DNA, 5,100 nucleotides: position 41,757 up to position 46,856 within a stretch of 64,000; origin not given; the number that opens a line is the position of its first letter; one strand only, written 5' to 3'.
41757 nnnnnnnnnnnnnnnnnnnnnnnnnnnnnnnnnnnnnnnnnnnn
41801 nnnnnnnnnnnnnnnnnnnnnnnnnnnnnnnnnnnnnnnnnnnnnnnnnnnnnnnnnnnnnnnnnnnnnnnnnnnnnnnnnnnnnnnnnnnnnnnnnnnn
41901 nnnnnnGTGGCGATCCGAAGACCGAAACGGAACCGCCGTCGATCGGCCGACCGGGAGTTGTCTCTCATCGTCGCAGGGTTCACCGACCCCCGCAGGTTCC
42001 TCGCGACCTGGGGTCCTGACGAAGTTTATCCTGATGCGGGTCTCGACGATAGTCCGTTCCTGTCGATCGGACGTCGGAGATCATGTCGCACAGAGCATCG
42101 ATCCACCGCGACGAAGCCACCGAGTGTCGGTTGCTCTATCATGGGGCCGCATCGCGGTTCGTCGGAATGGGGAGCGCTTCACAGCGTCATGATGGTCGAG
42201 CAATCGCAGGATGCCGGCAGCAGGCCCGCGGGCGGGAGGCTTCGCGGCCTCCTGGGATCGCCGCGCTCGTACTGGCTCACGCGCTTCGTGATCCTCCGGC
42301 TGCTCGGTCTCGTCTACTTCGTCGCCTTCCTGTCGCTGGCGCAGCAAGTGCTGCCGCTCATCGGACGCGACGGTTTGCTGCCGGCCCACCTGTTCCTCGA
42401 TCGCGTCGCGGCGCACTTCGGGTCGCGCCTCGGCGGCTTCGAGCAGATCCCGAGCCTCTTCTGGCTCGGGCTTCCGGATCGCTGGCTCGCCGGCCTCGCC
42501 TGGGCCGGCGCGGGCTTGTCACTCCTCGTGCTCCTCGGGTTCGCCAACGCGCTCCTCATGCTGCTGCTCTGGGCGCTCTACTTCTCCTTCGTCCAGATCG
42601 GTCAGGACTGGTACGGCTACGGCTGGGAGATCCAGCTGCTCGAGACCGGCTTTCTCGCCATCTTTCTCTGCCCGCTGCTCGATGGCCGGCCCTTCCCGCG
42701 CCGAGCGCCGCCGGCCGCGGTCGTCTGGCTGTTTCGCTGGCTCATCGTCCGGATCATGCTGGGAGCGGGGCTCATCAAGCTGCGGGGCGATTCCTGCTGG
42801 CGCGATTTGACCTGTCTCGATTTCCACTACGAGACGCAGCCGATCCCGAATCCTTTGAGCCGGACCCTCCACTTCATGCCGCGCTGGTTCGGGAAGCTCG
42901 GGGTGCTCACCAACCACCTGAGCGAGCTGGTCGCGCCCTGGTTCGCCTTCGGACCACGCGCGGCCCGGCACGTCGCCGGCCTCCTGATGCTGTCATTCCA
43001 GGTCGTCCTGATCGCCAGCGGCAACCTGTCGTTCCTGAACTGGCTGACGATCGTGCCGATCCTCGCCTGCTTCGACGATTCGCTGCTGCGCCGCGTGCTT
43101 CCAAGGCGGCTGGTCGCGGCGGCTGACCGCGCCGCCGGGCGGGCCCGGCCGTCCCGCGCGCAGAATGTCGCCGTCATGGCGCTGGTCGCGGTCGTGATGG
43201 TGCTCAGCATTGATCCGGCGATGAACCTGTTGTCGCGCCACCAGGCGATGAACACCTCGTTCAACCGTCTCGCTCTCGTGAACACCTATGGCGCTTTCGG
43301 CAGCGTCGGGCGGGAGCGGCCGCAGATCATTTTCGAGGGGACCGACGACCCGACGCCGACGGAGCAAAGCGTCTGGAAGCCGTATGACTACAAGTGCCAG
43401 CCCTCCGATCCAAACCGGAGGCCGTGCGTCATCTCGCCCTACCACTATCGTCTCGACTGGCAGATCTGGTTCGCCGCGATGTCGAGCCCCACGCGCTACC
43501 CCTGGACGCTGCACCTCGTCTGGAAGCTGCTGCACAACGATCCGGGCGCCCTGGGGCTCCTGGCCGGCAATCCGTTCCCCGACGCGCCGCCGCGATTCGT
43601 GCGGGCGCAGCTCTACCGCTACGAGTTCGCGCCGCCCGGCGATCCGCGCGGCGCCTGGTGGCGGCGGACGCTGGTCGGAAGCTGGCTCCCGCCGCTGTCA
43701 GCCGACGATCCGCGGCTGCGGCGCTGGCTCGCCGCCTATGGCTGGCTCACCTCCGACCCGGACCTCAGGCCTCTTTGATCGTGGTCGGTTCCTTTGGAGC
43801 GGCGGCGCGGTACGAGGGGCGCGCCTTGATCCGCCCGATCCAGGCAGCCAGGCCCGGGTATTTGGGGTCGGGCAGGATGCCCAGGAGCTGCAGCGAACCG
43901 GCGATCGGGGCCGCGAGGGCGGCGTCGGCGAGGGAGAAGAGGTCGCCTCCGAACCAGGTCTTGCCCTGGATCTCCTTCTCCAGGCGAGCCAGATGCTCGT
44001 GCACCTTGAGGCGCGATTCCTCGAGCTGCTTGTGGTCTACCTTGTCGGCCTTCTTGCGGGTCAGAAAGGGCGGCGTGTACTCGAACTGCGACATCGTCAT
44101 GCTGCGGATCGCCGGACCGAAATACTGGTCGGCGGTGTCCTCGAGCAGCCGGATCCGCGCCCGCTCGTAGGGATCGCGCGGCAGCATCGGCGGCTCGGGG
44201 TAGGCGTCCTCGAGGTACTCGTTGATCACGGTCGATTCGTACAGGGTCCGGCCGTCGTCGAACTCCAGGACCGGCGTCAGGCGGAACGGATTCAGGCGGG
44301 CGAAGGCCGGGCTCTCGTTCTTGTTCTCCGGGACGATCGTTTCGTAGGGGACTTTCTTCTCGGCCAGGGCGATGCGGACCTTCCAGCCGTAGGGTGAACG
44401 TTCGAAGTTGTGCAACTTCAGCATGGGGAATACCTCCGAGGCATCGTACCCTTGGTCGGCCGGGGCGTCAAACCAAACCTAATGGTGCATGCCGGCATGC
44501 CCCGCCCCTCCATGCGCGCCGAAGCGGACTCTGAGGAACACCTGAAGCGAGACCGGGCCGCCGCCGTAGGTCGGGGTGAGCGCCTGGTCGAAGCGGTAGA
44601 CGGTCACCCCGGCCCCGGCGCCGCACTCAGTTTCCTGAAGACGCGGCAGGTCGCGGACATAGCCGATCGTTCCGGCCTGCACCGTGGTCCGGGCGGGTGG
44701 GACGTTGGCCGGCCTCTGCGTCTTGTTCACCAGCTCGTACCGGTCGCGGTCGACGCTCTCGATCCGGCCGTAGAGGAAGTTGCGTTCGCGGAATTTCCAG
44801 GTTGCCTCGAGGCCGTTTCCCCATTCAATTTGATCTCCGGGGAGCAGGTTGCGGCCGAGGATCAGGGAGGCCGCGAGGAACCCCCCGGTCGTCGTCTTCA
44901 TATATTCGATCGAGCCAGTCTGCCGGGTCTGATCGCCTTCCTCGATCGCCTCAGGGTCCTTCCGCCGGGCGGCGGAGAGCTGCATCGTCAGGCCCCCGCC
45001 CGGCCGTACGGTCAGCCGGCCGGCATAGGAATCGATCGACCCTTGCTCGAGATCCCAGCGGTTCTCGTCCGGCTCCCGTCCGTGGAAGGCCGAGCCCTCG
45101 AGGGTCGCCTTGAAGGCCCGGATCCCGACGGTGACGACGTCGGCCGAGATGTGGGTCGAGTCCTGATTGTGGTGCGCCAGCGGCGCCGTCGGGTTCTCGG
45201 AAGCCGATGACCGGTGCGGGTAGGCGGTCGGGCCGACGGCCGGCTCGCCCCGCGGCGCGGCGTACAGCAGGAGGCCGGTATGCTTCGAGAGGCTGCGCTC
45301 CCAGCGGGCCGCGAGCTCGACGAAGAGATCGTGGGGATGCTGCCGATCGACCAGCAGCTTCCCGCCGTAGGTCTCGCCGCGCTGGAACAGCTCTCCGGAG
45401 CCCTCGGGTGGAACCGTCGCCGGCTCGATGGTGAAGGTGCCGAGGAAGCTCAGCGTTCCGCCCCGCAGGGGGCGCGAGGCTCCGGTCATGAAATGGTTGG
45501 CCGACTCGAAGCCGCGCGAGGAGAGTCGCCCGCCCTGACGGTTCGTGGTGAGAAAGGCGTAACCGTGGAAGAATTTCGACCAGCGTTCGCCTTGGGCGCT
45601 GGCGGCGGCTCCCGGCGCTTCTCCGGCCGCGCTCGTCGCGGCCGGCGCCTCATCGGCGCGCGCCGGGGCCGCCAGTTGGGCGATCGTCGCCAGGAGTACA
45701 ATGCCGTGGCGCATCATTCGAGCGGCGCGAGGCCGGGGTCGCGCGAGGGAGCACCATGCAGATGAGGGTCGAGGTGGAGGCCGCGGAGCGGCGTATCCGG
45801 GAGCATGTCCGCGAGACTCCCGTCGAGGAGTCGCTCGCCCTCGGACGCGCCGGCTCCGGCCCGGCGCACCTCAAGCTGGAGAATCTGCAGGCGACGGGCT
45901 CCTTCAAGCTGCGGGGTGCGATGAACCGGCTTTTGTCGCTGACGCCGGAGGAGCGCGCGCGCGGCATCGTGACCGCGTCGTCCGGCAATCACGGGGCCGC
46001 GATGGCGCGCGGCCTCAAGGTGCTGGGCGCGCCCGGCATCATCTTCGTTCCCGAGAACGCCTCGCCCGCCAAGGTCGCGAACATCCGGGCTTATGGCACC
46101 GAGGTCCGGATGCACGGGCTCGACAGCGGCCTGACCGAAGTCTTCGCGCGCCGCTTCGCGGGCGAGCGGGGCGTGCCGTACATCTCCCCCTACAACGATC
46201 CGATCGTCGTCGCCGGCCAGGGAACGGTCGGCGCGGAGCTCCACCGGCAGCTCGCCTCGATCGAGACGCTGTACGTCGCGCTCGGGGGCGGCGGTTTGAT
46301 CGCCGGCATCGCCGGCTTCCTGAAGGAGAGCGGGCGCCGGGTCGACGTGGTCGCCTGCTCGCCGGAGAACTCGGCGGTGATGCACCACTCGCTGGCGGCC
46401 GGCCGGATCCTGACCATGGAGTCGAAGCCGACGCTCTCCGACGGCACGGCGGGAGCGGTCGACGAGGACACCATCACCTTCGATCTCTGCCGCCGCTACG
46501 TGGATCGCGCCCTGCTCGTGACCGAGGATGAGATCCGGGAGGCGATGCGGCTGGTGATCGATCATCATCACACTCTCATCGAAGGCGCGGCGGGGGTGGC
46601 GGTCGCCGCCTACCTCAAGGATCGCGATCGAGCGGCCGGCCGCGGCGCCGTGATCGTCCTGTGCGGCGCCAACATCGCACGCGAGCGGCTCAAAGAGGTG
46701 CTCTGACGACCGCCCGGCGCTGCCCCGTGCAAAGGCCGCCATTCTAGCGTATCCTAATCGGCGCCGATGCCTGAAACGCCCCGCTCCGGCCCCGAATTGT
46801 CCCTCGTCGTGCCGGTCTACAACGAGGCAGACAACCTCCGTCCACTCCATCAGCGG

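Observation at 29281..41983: A ~12.7-kb block of multiheme cytochromes, NHL beta-propeller lipoproteins and an outer-membrane beta-barrel: candidate extracellular electron-transfer conduit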

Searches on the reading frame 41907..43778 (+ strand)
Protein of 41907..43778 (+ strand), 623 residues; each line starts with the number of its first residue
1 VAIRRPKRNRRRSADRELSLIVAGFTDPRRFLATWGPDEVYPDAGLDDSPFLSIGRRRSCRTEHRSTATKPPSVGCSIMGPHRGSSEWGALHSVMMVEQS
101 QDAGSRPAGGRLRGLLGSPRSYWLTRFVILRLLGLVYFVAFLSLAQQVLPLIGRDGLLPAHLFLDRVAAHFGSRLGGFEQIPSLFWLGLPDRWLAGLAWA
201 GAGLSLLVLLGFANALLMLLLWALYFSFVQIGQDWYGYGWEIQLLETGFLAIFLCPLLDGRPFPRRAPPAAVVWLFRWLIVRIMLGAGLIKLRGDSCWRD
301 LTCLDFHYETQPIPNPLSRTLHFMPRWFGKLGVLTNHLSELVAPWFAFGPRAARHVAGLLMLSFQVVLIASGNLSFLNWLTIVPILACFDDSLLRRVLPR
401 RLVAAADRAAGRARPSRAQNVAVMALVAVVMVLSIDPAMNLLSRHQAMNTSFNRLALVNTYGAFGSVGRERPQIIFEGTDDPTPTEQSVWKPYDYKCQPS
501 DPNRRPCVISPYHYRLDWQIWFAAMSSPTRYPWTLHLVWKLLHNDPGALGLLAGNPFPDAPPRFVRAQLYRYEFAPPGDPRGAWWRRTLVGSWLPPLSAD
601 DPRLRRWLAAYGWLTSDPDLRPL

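Call 24: search_protein_families(library=pfam, proteins=[window:41907-43778:+], max_evalue=0.001)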
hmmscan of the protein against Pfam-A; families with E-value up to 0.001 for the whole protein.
window:41907-43778:+ (623 aa): 2 families
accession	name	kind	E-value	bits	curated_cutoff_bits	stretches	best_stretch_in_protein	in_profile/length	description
PF06762.20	LMF1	-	4.9e-62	209.3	27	1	236-394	1-161/163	Lipase maturation factor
PF25179.1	LMF1_C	-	9.9e-44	149.2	34.2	1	457-595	1-139/139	Lipase maturation factor C-terminal domain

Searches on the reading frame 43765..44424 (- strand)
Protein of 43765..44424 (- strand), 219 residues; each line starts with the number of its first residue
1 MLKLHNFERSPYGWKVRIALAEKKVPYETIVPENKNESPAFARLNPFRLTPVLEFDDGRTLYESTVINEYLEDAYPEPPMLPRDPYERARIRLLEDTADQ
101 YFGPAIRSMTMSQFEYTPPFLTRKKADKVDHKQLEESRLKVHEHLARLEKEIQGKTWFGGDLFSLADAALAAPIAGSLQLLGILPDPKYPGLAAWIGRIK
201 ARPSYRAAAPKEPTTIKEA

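Call 24: search_protein_families(library=pfam, proteins=[window:43765-44424:-], max_evalue=0.001)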
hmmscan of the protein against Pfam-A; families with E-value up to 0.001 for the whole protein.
window:43765-44424:- (219 aa): 6 families
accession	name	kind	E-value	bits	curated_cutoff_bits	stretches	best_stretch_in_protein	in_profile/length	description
PF13417.12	GST_N_3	-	2.7e-20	72.9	22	1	4-79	1-75/75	Glutathione S-transferase, N-terminal domain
PF13409.12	GST_N_2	-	4e-20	72.6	25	1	10-73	2-69/70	Glutathione S-transferase, N-terminal domain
PF02798.26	GST_N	-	1.4e-12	48.2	20.9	1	2-72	3-75/76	Glutathione S-transferase, N-terminal domain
PF00043.30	GST_C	-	2.1e-11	44.3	20.7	1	124-203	14-93/93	Glutathione S-transferase, C-terminal domain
PF13410.11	GST_C_2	-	4e-09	36.9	24.9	1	134-198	4-69/69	Glutathione S-transferase, C-terminal domain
PF14497.11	GST_C_3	-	5.3e-05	23.8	21.6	1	132-204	22-96/104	Glutathione S-transferase, C-terminal domain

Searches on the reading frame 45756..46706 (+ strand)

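Call 59: search_protein_families(library=pfam, proteins=[window:45756-46706:+], max_evalue=0.00001)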
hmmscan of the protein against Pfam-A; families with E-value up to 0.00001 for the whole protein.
window:45756-46706:+ (316 aa): 1 family
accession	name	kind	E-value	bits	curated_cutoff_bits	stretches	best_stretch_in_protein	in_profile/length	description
PF00291.31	PALP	-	1.6e-74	251.3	35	1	14-304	1-295/295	Pyridoxal-phosphate dependent enzyme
